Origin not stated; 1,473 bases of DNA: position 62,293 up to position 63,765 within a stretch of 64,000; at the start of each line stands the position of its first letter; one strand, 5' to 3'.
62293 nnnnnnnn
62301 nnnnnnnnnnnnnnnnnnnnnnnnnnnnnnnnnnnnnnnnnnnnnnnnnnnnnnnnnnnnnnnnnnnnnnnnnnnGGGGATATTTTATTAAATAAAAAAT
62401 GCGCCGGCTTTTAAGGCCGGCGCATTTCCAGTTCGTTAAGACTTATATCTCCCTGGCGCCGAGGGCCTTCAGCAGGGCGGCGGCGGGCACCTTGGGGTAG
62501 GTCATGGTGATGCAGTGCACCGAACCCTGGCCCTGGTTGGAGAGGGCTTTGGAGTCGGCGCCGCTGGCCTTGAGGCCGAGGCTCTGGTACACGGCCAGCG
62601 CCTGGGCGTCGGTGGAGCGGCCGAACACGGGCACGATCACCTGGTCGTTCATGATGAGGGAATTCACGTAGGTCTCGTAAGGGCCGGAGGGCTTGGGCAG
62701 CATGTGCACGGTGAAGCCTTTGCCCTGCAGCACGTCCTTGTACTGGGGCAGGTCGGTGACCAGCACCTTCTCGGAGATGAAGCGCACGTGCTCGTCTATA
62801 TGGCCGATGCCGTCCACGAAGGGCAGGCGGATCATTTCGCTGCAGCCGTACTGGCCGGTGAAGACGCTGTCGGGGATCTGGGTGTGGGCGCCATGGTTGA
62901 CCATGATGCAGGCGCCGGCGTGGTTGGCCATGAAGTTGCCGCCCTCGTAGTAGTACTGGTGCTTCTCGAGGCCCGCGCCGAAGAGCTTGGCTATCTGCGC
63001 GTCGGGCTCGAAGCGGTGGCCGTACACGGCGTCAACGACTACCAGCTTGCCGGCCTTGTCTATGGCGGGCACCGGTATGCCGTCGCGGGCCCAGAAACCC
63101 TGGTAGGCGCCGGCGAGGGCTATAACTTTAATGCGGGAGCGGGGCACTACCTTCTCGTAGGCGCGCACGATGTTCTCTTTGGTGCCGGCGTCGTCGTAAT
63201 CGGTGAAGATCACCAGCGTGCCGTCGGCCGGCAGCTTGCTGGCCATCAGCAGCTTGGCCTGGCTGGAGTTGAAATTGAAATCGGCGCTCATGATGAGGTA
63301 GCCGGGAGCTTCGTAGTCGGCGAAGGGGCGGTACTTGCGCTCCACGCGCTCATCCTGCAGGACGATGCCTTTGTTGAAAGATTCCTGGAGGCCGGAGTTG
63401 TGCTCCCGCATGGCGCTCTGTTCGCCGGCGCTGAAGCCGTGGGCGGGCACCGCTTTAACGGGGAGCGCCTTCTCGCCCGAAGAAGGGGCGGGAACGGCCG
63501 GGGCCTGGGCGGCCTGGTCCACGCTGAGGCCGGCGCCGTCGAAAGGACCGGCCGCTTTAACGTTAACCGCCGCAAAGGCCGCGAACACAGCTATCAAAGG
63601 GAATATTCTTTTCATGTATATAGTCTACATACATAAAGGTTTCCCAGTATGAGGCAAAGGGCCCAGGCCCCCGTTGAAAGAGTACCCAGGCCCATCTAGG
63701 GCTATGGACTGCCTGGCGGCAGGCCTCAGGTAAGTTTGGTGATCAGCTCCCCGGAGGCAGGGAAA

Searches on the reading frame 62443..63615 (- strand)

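Call 84: search_protein_families(library=pfam, proteins=[window:62443-63615:-], max_evalue=0.00001)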
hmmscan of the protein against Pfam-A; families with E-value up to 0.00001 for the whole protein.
window:62443-63615:- (390 aa): 1 family
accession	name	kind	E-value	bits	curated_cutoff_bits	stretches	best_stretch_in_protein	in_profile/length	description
PF04371.20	PAD_porph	-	8.7e-17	61.8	25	1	164-374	65-321/321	Porphyromonas-type peptidyl-arginine deiminase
